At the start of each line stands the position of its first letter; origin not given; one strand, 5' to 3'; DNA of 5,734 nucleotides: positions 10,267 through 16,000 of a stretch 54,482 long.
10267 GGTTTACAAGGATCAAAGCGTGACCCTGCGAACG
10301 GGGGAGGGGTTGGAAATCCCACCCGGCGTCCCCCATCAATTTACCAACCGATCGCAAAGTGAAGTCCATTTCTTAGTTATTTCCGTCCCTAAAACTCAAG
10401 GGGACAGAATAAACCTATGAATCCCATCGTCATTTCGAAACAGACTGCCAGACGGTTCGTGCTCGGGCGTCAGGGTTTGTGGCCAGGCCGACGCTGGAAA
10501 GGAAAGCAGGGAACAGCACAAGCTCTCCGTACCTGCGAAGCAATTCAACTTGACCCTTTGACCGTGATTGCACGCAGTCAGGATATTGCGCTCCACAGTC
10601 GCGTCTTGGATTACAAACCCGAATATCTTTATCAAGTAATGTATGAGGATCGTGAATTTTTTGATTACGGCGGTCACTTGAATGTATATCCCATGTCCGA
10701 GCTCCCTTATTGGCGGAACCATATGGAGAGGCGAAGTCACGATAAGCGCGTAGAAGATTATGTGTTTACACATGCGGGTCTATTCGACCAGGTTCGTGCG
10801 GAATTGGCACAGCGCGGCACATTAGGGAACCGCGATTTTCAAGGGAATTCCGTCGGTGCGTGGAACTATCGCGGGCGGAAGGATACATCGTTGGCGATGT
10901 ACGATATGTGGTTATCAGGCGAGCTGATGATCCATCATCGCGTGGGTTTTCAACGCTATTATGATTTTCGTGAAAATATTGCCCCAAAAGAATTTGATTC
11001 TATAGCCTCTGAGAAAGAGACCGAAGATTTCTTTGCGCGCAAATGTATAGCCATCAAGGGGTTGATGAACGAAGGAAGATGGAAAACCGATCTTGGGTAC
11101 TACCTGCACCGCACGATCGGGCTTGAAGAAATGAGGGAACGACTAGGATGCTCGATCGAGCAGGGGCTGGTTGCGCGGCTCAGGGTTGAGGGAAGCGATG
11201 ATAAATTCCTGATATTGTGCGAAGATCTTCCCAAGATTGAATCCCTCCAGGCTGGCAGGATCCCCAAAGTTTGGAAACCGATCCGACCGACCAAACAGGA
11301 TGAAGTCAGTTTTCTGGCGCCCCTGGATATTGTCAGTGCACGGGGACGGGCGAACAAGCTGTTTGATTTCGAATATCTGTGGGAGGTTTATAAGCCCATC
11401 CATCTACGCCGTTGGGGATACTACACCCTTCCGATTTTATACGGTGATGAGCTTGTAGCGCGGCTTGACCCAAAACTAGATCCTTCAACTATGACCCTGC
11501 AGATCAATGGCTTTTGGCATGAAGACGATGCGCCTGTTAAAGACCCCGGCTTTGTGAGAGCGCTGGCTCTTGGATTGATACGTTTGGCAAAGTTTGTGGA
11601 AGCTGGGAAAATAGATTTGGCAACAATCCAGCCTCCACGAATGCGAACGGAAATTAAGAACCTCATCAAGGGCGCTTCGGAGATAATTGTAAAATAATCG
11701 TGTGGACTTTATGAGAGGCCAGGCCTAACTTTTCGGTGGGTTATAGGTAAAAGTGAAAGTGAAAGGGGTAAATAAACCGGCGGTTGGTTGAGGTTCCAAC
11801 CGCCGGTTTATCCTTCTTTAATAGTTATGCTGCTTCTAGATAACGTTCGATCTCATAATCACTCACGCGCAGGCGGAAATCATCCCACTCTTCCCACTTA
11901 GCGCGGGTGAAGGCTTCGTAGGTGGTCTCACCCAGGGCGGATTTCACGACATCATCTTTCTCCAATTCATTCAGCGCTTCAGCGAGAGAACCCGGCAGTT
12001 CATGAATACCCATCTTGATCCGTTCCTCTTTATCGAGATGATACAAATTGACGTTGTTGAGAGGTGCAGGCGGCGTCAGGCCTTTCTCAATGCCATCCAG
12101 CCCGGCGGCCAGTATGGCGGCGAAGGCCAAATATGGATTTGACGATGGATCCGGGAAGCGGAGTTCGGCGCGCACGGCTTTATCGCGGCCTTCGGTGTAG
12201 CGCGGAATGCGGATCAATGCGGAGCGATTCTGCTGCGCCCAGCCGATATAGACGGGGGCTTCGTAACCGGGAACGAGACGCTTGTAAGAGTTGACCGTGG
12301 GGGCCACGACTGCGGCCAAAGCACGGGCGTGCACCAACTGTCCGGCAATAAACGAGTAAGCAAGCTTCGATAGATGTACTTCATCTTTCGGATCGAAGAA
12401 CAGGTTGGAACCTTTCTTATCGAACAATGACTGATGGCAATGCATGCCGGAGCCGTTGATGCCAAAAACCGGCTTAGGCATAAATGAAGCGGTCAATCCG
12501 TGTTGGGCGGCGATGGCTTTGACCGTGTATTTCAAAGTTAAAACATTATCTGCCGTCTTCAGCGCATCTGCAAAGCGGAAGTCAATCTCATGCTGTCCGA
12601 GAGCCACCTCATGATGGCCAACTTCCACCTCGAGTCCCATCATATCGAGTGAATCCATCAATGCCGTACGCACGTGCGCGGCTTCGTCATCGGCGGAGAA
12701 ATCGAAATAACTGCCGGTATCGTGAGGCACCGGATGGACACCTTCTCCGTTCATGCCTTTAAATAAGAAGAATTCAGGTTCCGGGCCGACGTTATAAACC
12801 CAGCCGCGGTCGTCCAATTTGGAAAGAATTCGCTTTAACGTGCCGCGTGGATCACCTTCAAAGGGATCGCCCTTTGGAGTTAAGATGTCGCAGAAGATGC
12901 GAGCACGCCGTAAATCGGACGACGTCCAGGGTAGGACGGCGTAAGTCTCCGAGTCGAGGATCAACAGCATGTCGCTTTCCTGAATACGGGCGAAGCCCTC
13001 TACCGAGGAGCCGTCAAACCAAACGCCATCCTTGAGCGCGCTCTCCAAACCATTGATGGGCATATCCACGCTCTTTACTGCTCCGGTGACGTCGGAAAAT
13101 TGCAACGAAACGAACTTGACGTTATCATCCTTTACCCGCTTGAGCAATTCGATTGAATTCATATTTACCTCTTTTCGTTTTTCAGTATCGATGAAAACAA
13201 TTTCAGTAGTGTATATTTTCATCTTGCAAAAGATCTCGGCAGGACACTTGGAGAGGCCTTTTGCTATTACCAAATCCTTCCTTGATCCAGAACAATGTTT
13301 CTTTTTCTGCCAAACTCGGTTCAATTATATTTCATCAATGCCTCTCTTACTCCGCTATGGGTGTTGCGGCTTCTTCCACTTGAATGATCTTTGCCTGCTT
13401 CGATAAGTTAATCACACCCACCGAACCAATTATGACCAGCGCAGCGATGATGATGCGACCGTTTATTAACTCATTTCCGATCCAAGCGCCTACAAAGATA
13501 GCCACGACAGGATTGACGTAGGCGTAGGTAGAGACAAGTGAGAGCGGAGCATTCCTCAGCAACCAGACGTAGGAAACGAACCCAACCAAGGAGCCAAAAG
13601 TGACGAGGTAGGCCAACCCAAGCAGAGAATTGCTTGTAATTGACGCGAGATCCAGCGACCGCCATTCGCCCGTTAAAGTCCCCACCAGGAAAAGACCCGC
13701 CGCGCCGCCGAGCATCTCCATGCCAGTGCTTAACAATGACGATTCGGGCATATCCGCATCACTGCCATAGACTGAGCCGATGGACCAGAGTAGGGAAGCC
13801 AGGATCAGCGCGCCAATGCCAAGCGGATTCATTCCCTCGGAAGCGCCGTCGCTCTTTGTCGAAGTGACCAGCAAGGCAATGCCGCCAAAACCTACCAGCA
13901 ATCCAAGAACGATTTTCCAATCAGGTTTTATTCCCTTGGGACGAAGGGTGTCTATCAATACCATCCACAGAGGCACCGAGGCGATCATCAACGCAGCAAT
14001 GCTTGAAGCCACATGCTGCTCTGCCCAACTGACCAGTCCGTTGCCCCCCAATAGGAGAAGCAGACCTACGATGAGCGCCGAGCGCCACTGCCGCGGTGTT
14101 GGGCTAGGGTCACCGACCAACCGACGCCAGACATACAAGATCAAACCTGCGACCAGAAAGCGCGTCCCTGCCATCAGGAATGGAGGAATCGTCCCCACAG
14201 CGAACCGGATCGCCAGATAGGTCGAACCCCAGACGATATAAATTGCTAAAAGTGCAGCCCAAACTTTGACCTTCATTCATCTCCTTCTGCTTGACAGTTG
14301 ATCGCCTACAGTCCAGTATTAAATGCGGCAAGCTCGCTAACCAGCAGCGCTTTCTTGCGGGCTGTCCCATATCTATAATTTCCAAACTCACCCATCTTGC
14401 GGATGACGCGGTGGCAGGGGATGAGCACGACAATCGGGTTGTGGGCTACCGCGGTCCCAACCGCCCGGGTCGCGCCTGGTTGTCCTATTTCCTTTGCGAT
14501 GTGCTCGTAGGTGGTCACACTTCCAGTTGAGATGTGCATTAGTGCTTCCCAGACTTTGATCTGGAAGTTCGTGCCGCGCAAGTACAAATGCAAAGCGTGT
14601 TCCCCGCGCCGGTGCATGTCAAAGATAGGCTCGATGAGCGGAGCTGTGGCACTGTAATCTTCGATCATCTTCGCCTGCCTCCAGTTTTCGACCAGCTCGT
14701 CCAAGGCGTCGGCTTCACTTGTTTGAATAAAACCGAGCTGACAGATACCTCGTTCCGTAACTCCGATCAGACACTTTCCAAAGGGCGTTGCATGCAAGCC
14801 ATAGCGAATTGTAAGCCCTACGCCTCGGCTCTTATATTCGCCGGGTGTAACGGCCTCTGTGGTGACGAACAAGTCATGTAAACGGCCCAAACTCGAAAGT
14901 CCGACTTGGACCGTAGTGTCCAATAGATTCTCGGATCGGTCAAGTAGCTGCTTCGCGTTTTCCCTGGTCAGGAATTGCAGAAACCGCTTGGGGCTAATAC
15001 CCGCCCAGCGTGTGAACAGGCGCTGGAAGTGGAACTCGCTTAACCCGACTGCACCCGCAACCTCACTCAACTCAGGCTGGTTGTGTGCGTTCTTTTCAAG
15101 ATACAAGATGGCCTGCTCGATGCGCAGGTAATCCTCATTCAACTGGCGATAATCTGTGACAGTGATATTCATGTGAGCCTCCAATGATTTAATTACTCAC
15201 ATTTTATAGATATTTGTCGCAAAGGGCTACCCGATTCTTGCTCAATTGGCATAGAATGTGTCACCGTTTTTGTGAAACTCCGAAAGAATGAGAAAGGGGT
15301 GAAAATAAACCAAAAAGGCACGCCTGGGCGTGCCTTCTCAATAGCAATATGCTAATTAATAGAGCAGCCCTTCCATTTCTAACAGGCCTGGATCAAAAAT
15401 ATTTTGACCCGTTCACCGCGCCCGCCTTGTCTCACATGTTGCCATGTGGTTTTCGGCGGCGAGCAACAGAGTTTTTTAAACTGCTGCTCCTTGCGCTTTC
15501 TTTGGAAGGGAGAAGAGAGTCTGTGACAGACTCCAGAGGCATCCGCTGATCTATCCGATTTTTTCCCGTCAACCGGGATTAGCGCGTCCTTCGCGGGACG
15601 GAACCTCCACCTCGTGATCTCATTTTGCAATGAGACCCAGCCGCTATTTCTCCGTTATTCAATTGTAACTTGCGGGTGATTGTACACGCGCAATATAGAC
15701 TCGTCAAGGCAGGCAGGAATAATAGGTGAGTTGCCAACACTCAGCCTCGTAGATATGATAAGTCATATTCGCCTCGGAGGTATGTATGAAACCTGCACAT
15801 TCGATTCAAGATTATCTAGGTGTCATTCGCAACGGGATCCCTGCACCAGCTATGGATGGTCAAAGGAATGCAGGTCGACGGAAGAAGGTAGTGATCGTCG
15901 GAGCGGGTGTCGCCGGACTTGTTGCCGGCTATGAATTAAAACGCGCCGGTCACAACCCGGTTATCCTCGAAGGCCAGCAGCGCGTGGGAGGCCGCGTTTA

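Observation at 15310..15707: Stand-alone glmS-ribozyme-like RNA with its own promoter and terminator, with no glmS gene downstream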

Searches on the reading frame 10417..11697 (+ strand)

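Call 5: search_protein_families(library=pfam, proteins=[window:10417-11697:+])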
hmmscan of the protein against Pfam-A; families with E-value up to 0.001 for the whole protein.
window:10417-11697:+ (426 aa): 1 family
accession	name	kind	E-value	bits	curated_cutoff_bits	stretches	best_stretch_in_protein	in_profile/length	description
PF06224.18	AlkZ-like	-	1.7e-32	113.8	25.9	1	39-393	3-329/329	DNA glycosylase AlkZ-like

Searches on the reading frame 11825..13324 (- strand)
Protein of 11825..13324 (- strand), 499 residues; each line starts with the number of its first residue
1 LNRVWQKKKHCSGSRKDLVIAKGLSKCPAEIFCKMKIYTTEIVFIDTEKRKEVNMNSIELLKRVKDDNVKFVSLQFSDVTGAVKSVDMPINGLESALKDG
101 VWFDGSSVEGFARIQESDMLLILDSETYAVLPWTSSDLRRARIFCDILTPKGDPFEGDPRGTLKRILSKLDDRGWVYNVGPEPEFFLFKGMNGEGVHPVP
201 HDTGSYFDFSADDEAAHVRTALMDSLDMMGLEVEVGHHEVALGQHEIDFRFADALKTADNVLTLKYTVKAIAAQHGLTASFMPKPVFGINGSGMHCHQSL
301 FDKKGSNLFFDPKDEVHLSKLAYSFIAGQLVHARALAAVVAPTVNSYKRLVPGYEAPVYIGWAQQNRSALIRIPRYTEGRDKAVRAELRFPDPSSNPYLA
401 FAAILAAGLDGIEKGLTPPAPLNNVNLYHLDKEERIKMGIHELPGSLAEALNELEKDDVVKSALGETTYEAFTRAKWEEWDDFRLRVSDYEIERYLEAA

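Call 5: search_protein_families(library=pfam, proteins=[window:11825-13324:-])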
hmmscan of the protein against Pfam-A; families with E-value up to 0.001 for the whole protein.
window:11825-13324:- (499 aa): 2 families
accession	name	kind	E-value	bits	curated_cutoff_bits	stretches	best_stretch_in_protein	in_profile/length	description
PF00120.29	Gln-synt_C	-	1.2e-131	439.4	24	1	157-495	2-344/344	Glutamine synthetase, catalytic domain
PF03951.24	Gln-synt_N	-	1.4e-26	92.3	33.4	1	68-150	1-82/82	Glutamine synthetase, beta-Grasp domain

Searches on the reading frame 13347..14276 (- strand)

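Call 5: search_protein_families(library=pfam, proteins=[window:13347-14276:-])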
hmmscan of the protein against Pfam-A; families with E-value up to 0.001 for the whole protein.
window:13347-14276:- (309 aa): 1 family
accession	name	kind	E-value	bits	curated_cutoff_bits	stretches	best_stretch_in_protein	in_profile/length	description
PF00892.27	EamA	-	6.2e-31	107.9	28.2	2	9-137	7-134/135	EamA-like transporter family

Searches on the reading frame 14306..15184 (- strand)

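Call 5: search_protein_families(library=pfam, proteins=[window:14306-15184:-])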
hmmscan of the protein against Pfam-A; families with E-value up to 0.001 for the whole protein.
window:14306-15184:- (292 aa): 4 families
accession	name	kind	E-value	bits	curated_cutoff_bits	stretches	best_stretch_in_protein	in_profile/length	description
PF01035.26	DNA_binding_1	-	7.9e-30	103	27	1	206-284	1-79/81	6-O-methylguanine DNA methyltransferase, DNA binding domain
PF12833.13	HTH_18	-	7.1e-14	52.3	33.6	1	43-119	2-79/80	Helix-turn-helix domain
PF00165.29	HTH_AraC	-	5e-07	30.1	26.6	1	38-70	10-42/42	Bacterial regulatory helix-turn-helix proteins, AraC family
PF02870.21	Methyltransf_1N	-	0.00011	23.1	21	1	126-163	1-39/71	6-O-methylguanine DNA methyltransferase, ribonuclease-like domain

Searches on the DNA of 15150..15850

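Call 3: search_rna_families(source=window, start=15150, end=15850, threshold=evalue, max_evalue=10, show_alignments=5)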
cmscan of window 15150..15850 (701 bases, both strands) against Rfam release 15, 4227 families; matches with E-value up to 10: 4.
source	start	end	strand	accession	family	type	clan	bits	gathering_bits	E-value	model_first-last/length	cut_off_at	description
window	15476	15656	-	RF00234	glmS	Cis-reg; riboswitch;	-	19.2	37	0.032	1-167/167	no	glmS glucosamine-6-phosphate activated ribozyme aptamer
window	15743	15831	-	RF02407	snoR122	Gene; snRNA; snoRNA; CD-box;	-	16.9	36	4.5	1-74/74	no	Small nucleolar RNA snoR122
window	15312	15335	+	RF01356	CRISPR-DR28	Gene; CRISPR;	-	15.5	35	9.5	1-24/24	no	CRISPR RNA direct repeat element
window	15313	15338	-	RF02066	STnc320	Gene; sRNA;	-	15.1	50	5.8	21-46/55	no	Salmonella enterica sRNA STnc320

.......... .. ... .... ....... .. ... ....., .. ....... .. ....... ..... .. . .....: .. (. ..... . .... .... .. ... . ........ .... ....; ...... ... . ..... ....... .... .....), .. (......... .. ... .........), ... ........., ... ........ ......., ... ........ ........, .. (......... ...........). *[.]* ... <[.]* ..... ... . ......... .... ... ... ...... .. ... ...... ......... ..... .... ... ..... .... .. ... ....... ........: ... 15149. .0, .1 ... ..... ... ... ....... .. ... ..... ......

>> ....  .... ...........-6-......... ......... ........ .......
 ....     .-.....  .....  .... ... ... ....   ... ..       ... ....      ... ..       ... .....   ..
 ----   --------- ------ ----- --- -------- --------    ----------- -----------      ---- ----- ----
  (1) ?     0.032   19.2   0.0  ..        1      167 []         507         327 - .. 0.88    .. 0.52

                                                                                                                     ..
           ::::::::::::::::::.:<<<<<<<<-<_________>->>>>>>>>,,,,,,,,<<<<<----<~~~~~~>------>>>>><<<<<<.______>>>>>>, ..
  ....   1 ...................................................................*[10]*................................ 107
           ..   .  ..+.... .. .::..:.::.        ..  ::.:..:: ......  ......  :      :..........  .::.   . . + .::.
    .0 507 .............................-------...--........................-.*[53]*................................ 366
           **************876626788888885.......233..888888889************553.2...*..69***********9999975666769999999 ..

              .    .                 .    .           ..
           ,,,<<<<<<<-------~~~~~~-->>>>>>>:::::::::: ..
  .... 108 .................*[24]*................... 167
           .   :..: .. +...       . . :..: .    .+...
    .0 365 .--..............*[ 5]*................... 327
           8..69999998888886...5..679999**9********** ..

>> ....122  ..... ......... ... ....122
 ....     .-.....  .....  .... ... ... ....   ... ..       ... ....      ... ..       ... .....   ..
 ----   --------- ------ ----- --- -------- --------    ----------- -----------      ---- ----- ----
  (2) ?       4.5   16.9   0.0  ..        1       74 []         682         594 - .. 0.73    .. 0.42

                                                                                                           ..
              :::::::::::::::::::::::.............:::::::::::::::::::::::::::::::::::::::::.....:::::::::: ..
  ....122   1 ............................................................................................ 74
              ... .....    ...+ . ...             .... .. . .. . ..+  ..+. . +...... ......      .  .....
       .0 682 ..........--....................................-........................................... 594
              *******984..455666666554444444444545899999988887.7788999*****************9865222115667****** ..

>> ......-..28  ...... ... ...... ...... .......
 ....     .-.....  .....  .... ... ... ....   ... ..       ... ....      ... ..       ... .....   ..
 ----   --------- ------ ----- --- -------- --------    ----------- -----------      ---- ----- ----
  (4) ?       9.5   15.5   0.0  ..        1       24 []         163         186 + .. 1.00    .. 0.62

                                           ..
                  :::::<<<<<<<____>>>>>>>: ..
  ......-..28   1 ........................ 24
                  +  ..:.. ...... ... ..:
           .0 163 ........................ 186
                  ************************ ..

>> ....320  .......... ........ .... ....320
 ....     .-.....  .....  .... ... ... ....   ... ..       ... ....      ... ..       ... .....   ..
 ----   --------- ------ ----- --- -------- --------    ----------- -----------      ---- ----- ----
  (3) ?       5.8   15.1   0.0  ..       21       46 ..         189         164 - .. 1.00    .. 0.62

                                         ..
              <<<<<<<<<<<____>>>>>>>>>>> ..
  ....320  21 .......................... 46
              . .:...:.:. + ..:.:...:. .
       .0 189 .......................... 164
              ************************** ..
